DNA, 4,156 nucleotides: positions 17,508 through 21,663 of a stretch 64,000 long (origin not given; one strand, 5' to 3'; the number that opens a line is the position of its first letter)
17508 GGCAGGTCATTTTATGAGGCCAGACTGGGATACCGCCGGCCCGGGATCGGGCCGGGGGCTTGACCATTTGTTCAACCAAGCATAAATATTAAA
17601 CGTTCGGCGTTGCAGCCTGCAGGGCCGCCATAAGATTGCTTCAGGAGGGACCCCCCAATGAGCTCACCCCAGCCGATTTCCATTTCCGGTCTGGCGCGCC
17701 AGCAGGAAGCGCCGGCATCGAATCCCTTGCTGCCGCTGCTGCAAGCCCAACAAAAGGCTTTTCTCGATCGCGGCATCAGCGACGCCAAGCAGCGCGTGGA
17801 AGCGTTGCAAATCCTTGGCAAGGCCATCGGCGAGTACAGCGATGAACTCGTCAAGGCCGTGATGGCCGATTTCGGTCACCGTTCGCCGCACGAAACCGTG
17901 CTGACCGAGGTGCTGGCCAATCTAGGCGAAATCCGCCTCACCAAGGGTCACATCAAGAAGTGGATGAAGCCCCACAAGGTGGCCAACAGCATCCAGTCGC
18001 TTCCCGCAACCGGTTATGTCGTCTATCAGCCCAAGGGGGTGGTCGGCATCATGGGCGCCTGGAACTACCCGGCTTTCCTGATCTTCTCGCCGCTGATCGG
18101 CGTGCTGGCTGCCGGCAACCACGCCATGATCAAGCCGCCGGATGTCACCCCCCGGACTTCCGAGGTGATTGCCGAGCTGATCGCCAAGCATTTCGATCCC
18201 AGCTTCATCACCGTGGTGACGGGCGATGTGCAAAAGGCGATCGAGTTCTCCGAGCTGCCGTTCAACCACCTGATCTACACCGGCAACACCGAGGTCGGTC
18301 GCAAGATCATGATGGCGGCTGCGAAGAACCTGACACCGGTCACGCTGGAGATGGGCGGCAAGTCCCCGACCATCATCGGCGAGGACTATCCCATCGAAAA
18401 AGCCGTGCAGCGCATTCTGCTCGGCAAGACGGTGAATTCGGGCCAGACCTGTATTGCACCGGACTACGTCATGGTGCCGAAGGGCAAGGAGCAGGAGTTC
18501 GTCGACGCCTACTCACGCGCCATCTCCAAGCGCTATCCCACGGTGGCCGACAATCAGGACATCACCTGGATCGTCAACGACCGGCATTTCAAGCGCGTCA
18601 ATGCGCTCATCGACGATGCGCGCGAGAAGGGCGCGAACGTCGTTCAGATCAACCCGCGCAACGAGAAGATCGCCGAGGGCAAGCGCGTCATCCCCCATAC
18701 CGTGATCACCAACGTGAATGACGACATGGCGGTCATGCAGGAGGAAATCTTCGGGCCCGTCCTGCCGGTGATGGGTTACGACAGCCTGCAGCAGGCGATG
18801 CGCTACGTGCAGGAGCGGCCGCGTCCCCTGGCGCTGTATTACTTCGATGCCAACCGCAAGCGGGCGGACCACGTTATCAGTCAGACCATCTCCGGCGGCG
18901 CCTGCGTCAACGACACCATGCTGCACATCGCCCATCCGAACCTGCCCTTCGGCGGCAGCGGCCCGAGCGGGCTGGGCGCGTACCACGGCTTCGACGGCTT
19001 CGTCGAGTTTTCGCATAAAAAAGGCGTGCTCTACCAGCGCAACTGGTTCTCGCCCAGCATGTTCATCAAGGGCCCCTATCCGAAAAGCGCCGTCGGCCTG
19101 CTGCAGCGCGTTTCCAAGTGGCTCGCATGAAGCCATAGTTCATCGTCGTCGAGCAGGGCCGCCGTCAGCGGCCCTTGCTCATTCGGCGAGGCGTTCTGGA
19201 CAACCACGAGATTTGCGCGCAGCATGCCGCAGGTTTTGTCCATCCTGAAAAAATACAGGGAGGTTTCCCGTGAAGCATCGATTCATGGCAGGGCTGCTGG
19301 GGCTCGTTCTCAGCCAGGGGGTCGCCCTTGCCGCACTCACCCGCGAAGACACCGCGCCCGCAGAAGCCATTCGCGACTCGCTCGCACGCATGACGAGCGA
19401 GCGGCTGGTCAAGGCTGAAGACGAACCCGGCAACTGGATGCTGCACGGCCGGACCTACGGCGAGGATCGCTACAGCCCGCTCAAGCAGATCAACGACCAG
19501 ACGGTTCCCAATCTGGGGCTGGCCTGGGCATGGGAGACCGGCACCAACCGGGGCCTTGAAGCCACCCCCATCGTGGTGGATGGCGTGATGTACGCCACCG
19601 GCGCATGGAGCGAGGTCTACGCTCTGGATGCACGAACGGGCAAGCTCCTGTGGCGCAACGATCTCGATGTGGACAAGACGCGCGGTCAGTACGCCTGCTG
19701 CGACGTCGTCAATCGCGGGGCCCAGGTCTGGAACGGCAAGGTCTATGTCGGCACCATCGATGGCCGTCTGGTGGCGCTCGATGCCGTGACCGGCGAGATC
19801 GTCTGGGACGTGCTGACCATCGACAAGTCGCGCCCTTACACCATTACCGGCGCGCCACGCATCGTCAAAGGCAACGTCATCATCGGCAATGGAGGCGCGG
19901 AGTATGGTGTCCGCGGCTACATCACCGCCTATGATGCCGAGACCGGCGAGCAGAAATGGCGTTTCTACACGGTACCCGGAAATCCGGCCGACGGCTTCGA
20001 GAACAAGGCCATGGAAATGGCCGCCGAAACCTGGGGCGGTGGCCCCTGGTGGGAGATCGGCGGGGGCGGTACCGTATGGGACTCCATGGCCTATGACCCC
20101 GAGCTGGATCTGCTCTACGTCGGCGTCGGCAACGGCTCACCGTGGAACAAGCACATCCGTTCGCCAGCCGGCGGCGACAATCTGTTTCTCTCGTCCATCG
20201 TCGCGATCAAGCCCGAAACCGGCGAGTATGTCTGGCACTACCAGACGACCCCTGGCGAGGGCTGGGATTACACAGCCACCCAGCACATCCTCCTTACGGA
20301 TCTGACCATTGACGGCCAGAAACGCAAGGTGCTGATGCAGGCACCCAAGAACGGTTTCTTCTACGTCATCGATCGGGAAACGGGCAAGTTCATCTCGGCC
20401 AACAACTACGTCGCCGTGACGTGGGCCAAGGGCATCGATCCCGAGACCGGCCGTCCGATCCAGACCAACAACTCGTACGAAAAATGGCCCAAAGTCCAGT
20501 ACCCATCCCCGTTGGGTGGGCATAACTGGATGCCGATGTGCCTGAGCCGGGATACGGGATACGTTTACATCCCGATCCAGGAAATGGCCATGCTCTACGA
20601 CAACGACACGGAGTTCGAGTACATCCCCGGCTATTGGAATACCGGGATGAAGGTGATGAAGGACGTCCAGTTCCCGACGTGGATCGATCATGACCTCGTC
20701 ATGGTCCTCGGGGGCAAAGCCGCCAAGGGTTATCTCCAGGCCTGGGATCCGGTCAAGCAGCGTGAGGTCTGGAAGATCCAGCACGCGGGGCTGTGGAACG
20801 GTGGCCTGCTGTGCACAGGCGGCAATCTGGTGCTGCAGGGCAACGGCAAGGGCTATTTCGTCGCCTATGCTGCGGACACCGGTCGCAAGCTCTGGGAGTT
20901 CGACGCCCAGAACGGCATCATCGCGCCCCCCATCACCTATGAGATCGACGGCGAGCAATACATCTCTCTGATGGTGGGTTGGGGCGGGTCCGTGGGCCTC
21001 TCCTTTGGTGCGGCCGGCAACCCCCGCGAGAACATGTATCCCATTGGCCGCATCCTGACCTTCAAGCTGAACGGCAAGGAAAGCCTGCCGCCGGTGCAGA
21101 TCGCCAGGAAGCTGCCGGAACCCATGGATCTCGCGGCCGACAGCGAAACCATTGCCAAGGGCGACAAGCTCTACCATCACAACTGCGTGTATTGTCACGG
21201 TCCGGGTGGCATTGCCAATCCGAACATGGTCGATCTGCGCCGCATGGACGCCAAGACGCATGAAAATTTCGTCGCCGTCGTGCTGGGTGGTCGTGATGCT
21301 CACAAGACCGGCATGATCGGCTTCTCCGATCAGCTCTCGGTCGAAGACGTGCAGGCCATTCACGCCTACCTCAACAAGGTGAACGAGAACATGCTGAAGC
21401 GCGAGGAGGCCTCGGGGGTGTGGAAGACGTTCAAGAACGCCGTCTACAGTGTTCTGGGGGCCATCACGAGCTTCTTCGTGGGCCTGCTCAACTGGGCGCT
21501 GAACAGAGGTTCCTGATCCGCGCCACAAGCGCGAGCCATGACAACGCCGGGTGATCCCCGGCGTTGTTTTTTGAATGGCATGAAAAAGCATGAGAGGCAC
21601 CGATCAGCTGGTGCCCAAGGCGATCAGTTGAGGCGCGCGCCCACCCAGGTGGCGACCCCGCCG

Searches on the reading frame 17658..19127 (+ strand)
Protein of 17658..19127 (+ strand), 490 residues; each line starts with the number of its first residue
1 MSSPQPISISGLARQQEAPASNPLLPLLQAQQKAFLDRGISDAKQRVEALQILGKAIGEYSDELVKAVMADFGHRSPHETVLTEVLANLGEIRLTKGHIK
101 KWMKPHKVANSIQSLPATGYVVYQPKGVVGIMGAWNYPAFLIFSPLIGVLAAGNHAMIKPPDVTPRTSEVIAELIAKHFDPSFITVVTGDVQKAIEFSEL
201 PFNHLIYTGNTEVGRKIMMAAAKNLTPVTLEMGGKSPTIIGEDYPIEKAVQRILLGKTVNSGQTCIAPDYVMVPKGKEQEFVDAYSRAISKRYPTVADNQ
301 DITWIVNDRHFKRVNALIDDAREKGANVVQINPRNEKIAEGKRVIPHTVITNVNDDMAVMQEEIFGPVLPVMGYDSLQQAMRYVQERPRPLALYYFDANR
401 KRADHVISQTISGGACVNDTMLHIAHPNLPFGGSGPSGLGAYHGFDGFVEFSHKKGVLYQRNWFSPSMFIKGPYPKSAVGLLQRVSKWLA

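Call 40: search_protein_families(library=pfam, proteins=[window:17658-19127:+], max_evalue=0.00001)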
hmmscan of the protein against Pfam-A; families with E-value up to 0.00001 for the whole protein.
window:17658-19127:+ (490 aa): 1 family
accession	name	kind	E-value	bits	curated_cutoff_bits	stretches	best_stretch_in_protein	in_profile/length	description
PF00171.27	Aldedh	-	3.3e-78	263.7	23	1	32-455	39-459/461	Aldehyde dehydrogenase family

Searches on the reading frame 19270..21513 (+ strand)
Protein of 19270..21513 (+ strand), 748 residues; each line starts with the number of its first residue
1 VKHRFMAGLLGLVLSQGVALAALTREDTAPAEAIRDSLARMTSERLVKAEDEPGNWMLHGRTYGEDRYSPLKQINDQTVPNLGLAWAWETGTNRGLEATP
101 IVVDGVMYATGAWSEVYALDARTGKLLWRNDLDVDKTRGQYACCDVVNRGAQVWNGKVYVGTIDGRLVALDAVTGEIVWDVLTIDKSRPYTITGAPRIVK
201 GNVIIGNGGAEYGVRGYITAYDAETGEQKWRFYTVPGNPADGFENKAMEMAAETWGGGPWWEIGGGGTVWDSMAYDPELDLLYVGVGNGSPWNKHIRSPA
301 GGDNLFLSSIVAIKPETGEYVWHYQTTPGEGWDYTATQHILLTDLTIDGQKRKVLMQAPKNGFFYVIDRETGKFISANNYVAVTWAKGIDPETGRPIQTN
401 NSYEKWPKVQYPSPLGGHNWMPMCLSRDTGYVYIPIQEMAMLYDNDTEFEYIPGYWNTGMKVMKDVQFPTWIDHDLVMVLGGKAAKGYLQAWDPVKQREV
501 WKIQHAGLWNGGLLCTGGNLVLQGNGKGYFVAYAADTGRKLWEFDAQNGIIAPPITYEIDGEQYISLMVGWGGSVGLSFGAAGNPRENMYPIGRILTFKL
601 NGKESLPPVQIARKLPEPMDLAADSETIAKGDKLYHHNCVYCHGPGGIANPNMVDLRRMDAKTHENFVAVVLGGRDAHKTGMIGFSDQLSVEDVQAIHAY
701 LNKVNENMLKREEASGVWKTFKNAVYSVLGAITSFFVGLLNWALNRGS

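Call 40: search_protein_families(library=pfam, proteins=[window:19270-21513:+], max_evalue=0.00001)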
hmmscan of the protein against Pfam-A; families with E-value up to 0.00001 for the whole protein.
window:19270-21513:+ (748 aa): 4 families
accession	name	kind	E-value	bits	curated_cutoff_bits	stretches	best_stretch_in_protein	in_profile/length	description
PF01011.28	PQQ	-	6.6e-77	260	26.7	2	56-377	1-337/595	Glucose/ethanol/alcohol dehydrogenase, beta-propeller domain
PF13360.13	PQQ_2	-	3.2e-26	92.8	27.6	1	87-231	16-143/233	Outer membrane protein assembly factor BamB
PF13570.13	Beta-prop_ACSF4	-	5.4e-12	46.2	133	1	87-234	84-212/329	Beta-alanine-activating enzyme, beta-propeller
PF13442.11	Cytochrome_CBB3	-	3.7e-10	40.4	27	1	627-701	2-68/68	Cytochrome C oxidase, cbb3-type, subunit III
